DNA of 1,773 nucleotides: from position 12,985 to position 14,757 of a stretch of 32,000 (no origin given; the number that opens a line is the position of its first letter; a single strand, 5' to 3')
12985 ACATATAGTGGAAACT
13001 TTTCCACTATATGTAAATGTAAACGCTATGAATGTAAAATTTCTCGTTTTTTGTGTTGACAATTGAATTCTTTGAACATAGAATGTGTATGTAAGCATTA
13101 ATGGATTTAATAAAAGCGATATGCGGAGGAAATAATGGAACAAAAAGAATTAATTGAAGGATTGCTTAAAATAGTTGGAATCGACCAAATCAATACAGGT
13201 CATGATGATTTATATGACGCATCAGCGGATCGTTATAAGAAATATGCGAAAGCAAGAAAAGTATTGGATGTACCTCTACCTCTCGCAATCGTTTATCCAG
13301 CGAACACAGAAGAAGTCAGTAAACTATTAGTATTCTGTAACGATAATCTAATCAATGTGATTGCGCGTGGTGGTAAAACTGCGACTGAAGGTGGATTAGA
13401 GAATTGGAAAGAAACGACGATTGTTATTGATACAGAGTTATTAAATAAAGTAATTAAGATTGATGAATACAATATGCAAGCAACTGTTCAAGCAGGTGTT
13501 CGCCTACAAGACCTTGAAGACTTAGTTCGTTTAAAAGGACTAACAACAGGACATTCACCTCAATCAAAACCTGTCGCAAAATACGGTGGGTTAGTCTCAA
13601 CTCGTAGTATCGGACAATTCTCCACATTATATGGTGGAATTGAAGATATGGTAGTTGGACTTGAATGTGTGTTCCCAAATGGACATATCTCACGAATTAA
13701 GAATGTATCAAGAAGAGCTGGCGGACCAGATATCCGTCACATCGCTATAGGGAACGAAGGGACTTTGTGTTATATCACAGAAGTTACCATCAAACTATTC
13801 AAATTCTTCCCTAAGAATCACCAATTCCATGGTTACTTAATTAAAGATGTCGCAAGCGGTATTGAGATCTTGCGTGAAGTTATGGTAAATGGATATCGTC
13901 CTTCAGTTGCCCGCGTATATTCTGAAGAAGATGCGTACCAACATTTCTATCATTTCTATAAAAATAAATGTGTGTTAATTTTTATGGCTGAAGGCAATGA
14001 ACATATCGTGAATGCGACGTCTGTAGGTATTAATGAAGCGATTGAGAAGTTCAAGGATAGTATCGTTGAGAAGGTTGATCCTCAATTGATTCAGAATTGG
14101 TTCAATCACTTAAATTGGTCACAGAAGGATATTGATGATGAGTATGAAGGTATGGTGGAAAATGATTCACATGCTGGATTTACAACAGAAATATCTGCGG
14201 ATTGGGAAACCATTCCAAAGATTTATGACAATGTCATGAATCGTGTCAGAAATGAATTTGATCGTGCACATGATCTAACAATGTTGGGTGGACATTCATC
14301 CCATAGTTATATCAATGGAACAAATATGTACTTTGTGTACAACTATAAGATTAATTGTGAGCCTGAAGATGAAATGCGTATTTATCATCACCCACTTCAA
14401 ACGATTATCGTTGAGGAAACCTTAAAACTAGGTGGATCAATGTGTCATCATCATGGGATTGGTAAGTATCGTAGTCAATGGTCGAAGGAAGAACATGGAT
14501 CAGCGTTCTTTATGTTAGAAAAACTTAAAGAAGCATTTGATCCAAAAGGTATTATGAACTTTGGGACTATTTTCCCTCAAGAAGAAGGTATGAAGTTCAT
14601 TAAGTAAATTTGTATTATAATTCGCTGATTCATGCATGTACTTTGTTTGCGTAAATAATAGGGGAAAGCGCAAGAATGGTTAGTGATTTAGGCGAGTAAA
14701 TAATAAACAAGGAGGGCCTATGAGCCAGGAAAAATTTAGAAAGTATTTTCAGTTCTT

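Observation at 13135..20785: Etf-coupled FAD-oxidase / SDR / FGGY-kinase / SurE operon: candidate uncharacterised anaerobic catabolic system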

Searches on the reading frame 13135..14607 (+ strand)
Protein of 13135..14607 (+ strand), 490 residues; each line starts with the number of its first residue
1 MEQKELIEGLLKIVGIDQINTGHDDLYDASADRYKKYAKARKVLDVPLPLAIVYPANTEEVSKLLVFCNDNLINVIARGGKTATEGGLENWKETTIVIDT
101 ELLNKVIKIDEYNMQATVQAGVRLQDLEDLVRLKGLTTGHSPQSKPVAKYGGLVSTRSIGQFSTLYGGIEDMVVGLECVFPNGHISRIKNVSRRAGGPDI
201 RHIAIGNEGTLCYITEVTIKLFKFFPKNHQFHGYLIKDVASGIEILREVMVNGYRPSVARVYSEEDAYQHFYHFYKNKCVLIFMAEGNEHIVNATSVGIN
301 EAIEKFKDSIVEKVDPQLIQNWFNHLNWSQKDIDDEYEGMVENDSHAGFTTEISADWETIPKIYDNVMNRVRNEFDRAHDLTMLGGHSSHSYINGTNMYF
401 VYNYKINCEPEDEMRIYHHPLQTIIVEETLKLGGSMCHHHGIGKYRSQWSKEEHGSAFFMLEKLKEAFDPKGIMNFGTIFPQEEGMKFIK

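Call 3: search_protein_families(library=pfam, proteins=[window:13135-14607:+])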
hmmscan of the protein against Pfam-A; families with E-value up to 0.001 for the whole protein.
window:13135-14607:+ (490 aa): 2 families
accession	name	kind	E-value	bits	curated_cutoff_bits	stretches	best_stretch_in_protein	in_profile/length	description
PF01565.28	FAD_binding_4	-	1.9e-34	118.8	26.4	1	49-188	1-138/139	FAD binding domain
PF02913.24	FAD-oxidase_C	-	3e-21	76.7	21.2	1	230-477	6-246/248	FAD linked oxidases, C-terminal domain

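Call 4: search_protein_families(library=ncbifam, proteins=[window:13135-14607:+])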
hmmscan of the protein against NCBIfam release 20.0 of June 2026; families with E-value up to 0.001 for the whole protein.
window:13135-14607:+ (490 aa): 9 families
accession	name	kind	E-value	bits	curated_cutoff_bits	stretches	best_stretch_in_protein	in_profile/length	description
TIGR00387.1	glcD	equivalog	1.5e-39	136.1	567.9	1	52-477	1-412/413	glycolate oxidase subunit GlcD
NF049975.1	2HglutDHaseYdiJ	equivalog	2.6e-23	81.8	1350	2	48-191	51-195/1018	D-2-hydroxyglutarate dehydrogenase YdiJ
NF008408.0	PRK11230.1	equivalog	8.6e-21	74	897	1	48-223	55-229/499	glycolate oxidase subunit GlcD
TIGR01677.1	pln_FAD_oxido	subfamily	4.2e-11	42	383.1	1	51-228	36-218/560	FAD-dependent oxidoreductase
NF008439.0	PRK11282.1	equivalog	5e-11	42.1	284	1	94-223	41-172/358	glycolate oxidase subunit GlcE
TIGR01678.1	FAD_lactone_ox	subfamily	6.8e-08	31.8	396.8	1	50-224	16-181/438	sugar 1,4-lactone oxidase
TIGR01676.1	GLDHase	equivalog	7e-06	25.1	458.25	1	97-221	107-225/541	L-galactonolactone dehydrogenase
TIGR01679.1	bact_FAD_ox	subfamily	1.2e-05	24.4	292.25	1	48-221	11-172/419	FAD-linked oxidoreductase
NF053785.1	DcplphribOxDprE1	equivalog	2e-05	24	500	1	53-259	19-218/449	decaprenylphosphoryl-beta-D-ribose oxidase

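Call 10: search_solved_structures(query=window:13135-14607:+, max_evalue=1e-10, show_alignments=2)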
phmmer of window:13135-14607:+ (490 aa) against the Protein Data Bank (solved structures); distinct sequences matched with E-value up to 1e-10: 10.
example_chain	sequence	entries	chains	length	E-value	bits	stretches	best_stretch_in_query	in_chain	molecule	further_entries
4bby_A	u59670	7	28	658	3.8e-47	163.9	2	46-282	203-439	ALKYLDIHYDROXYACETONEPHOSPHATE SYNTHASE, PEROXISOMAL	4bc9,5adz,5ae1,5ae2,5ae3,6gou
4bc7_A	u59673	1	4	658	7.7e-47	162.9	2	46-283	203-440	ALKYLDIHYDROXYACETONEPHOSPHATE SYNTHASE, PEROXISOMAL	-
4bca_A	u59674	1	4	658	8.2e-47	162.8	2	46-282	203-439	ALKYLDIHYDROXYACETONEPHOSPHATE SYNTHASE, PEROXISOMAL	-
2uuu_A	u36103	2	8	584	1.2e-41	145.8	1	49-271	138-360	ALKYLDIHYDROXYACETONEPHOSPHATE SYNTHASE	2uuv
9qgz_A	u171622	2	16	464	2.3e-30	108.5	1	47-235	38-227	Glycolate oxidase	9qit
3pm9_A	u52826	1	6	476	6e-24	87.4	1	49-223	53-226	Putative oxidoreductase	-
7qh2_C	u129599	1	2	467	1.5e-22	82.8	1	49-223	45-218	Lactate dehydrogenase (NAD(+),ferredoxin) subunit LctD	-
8jdc_A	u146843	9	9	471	2.1e-18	69.1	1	47-222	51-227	Probable D-lactate dehydrogenase, mitochondrial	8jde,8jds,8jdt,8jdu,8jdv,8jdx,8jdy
8jdb_A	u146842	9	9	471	2.2e-18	69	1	47-222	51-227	Probable D-lactate dehydrogenase, mitochondrial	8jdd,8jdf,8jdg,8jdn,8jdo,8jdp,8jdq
6lpn_A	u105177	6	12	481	5e-16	61.3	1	52-219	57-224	D-2-hydroxyglutarate dehydrogenase, mitochondrial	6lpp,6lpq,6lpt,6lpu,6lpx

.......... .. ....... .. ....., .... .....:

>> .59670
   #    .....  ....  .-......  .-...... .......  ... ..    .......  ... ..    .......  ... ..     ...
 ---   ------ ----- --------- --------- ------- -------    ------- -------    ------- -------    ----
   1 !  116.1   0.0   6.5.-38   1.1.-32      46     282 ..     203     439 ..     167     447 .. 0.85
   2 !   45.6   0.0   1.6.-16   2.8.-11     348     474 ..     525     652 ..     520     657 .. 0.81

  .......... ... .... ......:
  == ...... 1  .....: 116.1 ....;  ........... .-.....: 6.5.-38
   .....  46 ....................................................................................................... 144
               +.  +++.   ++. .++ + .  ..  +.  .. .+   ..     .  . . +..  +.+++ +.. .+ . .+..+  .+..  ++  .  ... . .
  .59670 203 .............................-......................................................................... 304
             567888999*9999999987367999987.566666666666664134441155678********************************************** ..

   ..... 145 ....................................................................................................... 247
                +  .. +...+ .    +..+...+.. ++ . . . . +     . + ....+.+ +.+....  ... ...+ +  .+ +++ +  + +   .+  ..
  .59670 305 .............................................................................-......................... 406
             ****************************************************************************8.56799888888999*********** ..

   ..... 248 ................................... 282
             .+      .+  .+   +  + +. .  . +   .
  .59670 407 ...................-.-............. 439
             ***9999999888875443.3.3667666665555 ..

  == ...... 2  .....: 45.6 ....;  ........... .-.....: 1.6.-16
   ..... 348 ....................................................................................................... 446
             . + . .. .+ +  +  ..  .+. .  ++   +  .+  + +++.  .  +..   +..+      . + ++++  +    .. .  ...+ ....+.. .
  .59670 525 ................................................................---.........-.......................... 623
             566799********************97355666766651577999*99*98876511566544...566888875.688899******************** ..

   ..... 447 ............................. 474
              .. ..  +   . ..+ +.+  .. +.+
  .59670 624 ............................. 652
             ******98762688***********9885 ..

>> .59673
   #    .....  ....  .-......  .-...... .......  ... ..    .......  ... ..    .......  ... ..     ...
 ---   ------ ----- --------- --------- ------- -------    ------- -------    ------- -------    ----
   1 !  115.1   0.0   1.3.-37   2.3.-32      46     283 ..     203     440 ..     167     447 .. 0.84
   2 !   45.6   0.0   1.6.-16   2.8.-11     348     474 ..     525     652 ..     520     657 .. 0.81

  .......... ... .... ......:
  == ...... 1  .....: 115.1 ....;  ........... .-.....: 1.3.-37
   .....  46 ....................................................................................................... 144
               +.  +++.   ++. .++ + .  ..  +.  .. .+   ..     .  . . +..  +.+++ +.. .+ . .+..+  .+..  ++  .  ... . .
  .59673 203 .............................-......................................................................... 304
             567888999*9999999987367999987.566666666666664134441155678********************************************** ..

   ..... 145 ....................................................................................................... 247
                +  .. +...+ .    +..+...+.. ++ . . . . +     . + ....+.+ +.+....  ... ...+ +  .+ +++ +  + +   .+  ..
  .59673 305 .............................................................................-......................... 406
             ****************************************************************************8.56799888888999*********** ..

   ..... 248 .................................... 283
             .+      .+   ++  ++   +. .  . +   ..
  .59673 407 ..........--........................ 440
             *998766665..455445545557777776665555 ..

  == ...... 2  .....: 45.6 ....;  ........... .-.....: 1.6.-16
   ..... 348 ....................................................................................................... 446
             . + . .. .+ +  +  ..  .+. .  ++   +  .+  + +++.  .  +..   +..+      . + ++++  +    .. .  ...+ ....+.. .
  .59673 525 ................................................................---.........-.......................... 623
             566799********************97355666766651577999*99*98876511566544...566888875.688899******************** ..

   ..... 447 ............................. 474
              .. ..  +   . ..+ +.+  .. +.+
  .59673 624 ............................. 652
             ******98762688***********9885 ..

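Call 13: find_homologous_proteins(query=window:13135-14607:+, max_evalue=1e-20)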
Query window:13135-14607:+ (490 aa): 3995 proteins with E <= 1e-20 among 8000 candidates; the best 120 are listed.
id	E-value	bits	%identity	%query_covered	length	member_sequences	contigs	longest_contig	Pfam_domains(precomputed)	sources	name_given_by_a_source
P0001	0.0e+0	1053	92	100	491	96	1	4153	PF01565.29,PF02913.25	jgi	jgi:alkyldihydroxyacetonephosphate synthase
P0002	0.0e+0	1049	91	100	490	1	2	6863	PF01565.29,PF02913.25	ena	-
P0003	0.0e+0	1042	90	100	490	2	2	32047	PF01565.29,PF02913.25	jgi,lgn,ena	-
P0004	5.4e-284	960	83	100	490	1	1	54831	PF01565.29,PF02913.25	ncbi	-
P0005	9.9e-284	959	83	100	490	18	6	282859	PF01565.29,PF02913.25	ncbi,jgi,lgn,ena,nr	ncbi:MAG: FAD-linked oxidoreductase [Firmicutes bacterium GWF2_51_9]|nr:MAG: FAD-linked oxidoreducta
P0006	1.1e-283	959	83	100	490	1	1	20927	PF01565.29,PF02913.25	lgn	-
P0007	6.0e-283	957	82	100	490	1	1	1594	PF01565.29,PF02913.25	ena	-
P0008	1.8e-281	952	83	100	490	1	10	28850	PF01565.29,PF02913.25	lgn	-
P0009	6.6e-281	950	82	100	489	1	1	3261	PF01565.29,PF02913.25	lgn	-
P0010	8.0e-281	949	82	100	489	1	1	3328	PF01565.29,PF02913.25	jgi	jgi:alkyldihydroxyacetonephosphate synthase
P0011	8.3e-281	949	82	100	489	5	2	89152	PF01565.29,PF02913.25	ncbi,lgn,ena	-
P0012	1.5e-280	949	82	100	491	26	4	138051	PF01565.29,PF02913.25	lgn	-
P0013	2.0e-279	945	82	100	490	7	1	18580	PF01565.29,PF02913.25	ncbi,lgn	ncbi:MAG: FAD-binding oxidoreductase [Erysipelotrichaceae bacterium]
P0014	2.9e-279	944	81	100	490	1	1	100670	PF01565.29,PF02913.25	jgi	jgi:alkyldihydroxyacetonephosphate synthase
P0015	2.5e-278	941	82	100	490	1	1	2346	PF01565.29,PF02913.25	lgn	-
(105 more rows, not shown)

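Call 15: find_related_loci(query=window:13135-14607:+, collection=genome_contigs, flank=10000)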
Query window:13135-14607:+ (490 aa) in genome_contigs; peptide patterns used: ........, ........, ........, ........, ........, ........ (x = any residue, [..] = any of these).
346 stretches matched a pattern; 274 encode a relative of the query (tblastn E <= 1e-3); the best 80 are kept; 80 distinct loci.
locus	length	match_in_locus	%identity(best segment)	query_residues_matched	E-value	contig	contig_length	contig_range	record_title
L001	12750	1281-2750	91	1-490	0e+0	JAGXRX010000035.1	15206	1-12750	MAG: Erysipelothrix sp. isolate CROMO_A_142 c_000000577110, whole genome shotgun sequence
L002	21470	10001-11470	83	1-490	0e+0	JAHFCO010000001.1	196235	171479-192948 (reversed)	MAG: Bacillota bacterium isolate nzgw223 NODE_30_length_196236_cov_4.439992, whole genome shotgun sequence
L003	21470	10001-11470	83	1-490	0e+0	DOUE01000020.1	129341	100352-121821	MAG TPA_asm: Erysipelotrichaceae bacterium isolate UBA12416 contig_323, whole genome shotgun sequence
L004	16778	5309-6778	83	1-490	0e+0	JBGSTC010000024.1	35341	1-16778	MAG: Erysipelotrichaceae bacterium isolate JTS-AC397 k141_3389740, whole genome shotgun sequence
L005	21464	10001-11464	82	3-490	0e+0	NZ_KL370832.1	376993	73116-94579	Proteiniclasticum ruminis DSM 24773 T487DRAFT_scaffold00002.2, whole genome shotgun sequence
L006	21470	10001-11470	82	1-490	0e+0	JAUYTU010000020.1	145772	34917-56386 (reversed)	MAG: Erysipelotrichaceae bacterium isolate C8_maxbin.054 C8_k141_42418, whole genome shotgun sequence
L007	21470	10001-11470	82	1-490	0e+0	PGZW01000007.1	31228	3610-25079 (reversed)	MAG: Firmicutes bacterium HGW-Firmicutes-19 08E140C01_scaffold_1030, whole genome shotgun sequence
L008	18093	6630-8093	82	3-490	0e+0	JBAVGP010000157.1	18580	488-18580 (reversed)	MAG: Erysipelotrichaceae bacterium isolate MFD06945_ilm_asm_bin5 k127_8725, whole genome shotgun sequence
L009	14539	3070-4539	81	1-490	0e+0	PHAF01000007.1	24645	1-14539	MAG: Firmicutes bacterium HGW-Firmicutes-10 bjp_ig2102_scaffold_1247, whole genome shotgun sequence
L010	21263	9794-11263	81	1-490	0e+0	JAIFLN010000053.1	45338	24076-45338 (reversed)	MAG: Spirochaetes bacterium isolate bin_199 scaffold_612, whole genome shotgun sequence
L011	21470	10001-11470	80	1-490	0e+0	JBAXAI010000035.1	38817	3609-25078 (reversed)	MAG: Spirochaetales bacterium isolate ELA137 MAG137_35, whole genome shotgun sequence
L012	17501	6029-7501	80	1-490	0e+0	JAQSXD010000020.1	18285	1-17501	MAG: Bacillota bacterium isolate L_E1_T20_A_bin.112 scaffold_4568, whole genome shotgun sequence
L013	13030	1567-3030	81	1-488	0e+0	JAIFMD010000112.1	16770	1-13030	MAG: Spirochaetes bacterium isolate bin_251 scaffold_3637, whole genome shotgun sequence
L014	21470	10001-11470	80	1-490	0e+0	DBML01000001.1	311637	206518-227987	MAG TPA_asm: Clostridium sp. UBA699 UBA699_contig_23, whole genome shotgun sequence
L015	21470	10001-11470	80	1-490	0e+0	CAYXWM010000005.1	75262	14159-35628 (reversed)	MAG TPA_asm: uncultured Defluviitaleaceae bacterium isolate SRP242652_co2_103 genome assembly, contig: NODE_451_length_7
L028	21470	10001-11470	78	1-490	0e+0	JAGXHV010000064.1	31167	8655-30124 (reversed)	MAG: Bacillota bacterium isolate LH_M70 k141_296351, whole genome shotgun sequence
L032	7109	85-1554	78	1-490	0e+0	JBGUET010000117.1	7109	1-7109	MAG: Sedimentibacter sp. isolate DXN-09 NODE_851_length_7109_cov_6.337539, whole genome shotgun sequence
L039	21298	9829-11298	78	1-490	0e+0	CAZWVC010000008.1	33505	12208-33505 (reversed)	MAG TPA_asm: uncultured Desulfocapsaceae bacterium isolate binchicken_co385_34 genome assembly, contig: NODE_758_length_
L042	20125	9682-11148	78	1-489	0e+0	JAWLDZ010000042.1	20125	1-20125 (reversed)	MAG: Spirochaetaceae bacterium isolate 20BLK6-1.bin.24 NODE_2578_length_20125_cov_36.540597, whole genome shotgun sequen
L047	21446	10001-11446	77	6-490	0e+0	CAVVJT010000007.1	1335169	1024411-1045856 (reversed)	MAG: uncultured Chloroflexia bacterium isolate MFD04716.bin.3.469 genome assembly, contig: contig_4915, whole genome sho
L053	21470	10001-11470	76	1-490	0e+0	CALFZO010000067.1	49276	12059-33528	MAG TPA_asm: uncultured Anaerolineales bacterium isolate SRR1506987_bin.41_CONCOCT_v1.1_MAG genome assembly, contig: ERZ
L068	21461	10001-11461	76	4-490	0e+0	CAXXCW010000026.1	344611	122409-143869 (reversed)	MAG: uncultured Sphaerochaeta sp. isolate 12eae6fc-2e1c-4f9a-baf8-f1695dc07ac7 genome assembly, contig: contig_26, whole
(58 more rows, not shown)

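Call 24: search_dna_similar(query=window:13135-14607:+, collection=plasmids, mode=protein, max_rows=15)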
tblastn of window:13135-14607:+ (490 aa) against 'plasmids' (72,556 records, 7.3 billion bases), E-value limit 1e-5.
Records with a match: 840; places in all: 1064; records where one place covers at least 80% of the query: 153.
Best place of each record, by identity: 60-80% 10; <60% 830.
By first word of the organism name: Rhizobium 147; Sinorhizobium 138; Pseudosulfitobacter 48; Streptomyces 30; Paracoccus 27; Azospirillum 22; Rhodococcus 20; Sulfitobacter 20; Burkholderia 19; Shinella 19; and 114 more.
By predicted mobility (MOB-suite, as given by PLSDB): non-mobilizable 508; conjugative 206; mobilizable 126.
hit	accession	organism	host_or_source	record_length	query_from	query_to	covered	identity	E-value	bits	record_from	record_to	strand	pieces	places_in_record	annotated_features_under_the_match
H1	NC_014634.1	Ilyobacter polytropus DSM 2926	marine mud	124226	1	487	99%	75.0%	0e+0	760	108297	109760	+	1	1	FAD-binding oxidoreductase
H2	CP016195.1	Bacillus thuringiensis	organism,soil sample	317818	1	490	100%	73.5%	0e+0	747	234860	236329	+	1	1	FAD-linked oxidoreductase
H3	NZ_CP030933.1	Enterococcus gilvus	cow,milk,milk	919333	3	490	100%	73.0%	0e+0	746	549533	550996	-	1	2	FAD-binding oxidoreductase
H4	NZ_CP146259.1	Priestia megaterium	Nicotiana tabacum L.,Cell ...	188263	3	490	100%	73.0%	0e+0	732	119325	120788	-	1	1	FAD-binding oxidoreductase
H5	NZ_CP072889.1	Enterococcus raffinosus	stream/river surface water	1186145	3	490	100%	72.7%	0e+0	747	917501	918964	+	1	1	record has no annotation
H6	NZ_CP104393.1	Enterococcus raffinosus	fermented food (Meju)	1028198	3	490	100%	72.7%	0e+0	747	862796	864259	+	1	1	record has no annotation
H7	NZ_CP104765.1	Enterococcus raffinosus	Homo sapiens,urine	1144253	3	490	100%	72.7%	0e+0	747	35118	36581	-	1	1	record has no annotation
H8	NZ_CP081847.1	Enterococcus raffinosus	Homo sapiens,feces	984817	3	490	100%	72.5%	0e+0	747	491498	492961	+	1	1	FAD-binding oxidoreductase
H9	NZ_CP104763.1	Enterococcus raffinosus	-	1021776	3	490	100%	72.5%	0e+0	747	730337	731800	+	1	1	record has no annotation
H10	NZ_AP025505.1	Vibrio pelagius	-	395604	1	490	100%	68.5%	0e+0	677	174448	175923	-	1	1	FAD-binding oxidoreductase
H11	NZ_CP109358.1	Streptomyces sp. NBC_01562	-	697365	1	481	98%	57.6%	0e+0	577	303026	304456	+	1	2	FAD-binding oxidoreductase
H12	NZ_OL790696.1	Escherichia coli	-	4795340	1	484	99%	55.7%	3e-172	544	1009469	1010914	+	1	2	none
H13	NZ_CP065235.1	Streptomyces clavuligerus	cell culture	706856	1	483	99%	55.8%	9e-172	543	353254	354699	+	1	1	FAD-binding oxidoreductase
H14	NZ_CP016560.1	Streptomyces clavuligerus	-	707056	1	483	99%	55.8%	9e-172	543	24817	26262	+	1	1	FAD-binding oxidoreductase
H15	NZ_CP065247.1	Streptomyces clavuligerus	cell culture,lab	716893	1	483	99%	55.8%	9e-172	543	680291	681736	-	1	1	FAD-binding oxidoreductase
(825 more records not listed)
